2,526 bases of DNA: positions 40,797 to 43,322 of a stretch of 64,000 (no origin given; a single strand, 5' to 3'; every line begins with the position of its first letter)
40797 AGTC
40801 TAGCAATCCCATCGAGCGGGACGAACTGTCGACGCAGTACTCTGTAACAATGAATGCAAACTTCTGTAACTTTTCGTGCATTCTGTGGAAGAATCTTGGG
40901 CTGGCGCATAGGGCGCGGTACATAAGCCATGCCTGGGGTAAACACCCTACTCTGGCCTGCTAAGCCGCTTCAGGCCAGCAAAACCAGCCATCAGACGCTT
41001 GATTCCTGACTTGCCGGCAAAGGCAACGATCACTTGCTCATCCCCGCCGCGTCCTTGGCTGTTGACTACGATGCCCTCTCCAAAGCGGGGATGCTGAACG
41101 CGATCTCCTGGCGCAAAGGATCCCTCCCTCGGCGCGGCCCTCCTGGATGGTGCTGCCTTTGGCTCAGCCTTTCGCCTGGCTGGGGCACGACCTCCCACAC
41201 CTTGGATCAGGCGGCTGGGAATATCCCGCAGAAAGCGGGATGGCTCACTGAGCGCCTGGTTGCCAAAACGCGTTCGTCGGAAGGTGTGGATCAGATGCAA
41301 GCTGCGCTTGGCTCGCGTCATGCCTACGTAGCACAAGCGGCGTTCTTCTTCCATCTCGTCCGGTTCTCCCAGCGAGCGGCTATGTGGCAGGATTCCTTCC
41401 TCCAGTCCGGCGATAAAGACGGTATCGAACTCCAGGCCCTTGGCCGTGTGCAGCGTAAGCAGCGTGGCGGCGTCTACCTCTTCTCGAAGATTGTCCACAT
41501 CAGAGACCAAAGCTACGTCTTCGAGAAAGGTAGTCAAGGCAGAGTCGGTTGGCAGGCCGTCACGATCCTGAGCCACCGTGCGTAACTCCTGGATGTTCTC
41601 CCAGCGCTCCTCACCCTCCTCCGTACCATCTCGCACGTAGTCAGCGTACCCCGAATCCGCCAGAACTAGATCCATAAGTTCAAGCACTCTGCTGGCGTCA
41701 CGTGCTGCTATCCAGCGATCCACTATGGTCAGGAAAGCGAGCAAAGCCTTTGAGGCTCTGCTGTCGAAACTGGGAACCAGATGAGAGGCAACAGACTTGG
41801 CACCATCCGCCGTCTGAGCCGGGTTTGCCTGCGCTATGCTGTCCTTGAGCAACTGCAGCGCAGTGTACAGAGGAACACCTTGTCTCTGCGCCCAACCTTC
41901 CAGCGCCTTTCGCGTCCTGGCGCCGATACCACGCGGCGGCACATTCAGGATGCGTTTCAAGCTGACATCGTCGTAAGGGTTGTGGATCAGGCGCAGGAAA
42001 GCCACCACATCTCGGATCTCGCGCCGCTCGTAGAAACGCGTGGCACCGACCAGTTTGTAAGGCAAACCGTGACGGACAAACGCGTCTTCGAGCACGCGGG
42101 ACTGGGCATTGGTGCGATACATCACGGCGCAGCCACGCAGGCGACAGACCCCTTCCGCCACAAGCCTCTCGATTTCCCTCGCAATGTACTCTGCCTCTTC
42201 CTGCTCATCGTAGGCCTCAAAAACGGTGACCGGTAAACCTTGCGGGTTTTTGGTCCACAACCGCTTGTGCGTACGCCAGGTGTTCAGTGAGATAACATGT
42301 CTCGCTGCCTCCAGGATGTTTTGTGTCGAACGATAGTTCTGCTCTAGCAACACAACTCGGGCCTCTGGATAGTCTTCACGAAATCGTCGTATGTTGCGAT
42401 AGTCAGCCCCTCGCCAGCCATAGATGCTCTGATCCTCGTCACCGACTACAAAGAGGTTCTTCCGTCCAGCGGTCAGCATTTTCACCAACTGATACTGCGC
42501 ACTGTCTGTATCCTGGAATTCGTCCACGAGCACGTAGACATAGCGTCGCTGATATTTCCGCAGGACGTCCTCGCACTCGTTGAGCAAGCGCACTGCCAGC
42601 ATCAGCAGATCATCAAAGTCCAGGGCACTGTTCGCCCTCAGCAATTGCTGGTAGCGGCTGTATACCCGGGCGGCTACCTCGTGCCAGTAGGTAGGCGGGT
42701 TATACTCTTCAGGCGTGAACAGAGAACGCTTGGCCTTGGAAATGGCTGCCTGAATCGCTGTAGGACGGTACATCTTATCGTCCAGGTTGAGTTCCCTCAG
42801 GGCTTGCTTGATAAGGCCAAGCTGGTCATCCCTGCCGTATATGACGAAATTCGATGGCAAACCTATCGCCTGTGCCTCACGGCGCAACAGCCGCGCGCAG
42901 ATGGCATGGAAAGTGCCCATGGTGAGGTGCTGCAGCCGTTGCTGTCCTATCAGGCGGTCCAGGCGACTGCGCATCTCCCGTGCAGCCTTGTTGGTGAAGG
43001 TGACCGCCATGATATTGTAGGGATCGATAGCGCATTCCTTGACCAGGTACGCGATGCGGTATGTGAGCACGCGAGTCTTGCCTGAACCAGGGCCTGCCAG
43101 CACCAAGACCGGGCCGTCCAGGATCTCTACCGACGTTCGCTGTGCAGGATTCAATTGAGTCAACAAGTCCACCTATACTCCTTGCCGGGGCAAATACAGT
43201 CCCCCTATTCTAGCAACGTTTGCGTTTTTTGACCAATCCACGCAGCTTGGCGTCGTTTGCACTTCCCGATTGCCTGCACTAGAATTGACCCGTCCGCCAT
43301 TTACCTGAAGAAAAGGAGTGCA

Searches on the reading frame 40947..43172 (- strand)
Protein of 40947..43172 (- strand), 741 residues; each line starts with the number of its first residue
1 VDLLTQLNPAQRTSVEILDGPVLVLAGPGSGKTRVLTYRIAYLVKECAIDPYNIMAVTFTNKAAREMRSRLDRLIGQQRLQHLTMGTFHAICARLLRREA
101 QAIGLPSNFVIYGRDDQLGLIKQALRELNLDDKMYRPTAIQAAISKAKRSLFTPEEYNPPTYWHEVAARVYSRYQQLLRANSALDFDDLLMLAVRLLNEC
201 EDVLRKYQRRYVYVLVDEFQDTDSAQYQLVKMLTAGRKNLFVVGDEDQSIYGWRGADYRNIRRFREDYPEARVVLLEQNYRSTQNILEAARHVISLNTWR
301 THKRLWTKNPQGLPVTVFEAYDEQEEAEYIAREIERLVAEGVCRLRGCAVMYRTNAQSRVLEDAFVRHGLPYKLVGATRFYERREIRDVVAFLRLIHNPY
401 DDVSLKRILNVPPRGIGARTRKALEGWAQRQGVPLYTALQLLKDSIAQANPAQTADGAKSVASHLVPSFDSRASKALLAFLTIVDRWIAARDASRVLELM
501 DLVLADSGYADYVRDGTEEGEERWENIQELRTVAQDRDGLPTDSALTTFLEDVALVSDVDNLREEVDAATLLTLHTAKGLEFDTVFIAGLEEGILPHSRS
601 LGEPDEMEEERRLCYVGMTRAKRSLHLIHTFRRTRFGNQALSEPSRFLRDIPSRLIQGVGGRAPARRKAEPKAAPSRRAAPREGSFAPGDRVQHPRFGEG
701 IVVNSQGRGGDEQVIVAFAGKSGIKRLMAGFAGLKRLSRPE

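Call 54: search_protein_families(library=pfam, proteins=[window:40947-43172:-], max_evalue=0.00001)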
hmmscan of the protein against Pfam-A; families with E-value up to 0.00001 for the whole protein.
window:40947-43172:- (741 aa): 6 families
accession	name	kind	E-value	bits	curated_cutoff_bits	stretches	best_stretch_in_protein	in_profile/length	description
PF00580.27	UvrD-helicase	-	4.2e-93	312.4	23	1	7-269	1-271/271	UvrD/REP helicase N-terminal domain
PF13361.12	UvrD_C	-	1e-71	242.6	25.6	1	275-628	2-346/350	UvrD-like helicase C-terminal domain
PF13245.12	AAA_19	-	1.5e-24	87.1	25.1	1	17-252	9-132/134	AAA domain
PF21196.3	PcrA_UvrD_tudor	-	2.3e-11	43.8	23.9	1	689-733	2-45/48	PcrA/UvrD tudor domain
PF13538.12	UvrD_C_2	-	5e-10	39.5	27.4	1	569-628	2-52/52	UvrD-like helicase C-terminal domain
PF01443.25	Viral_helicase1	-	1.1e-06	29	21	0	551-628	160-227/228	Viral superfamily 1 RNA helicase core domain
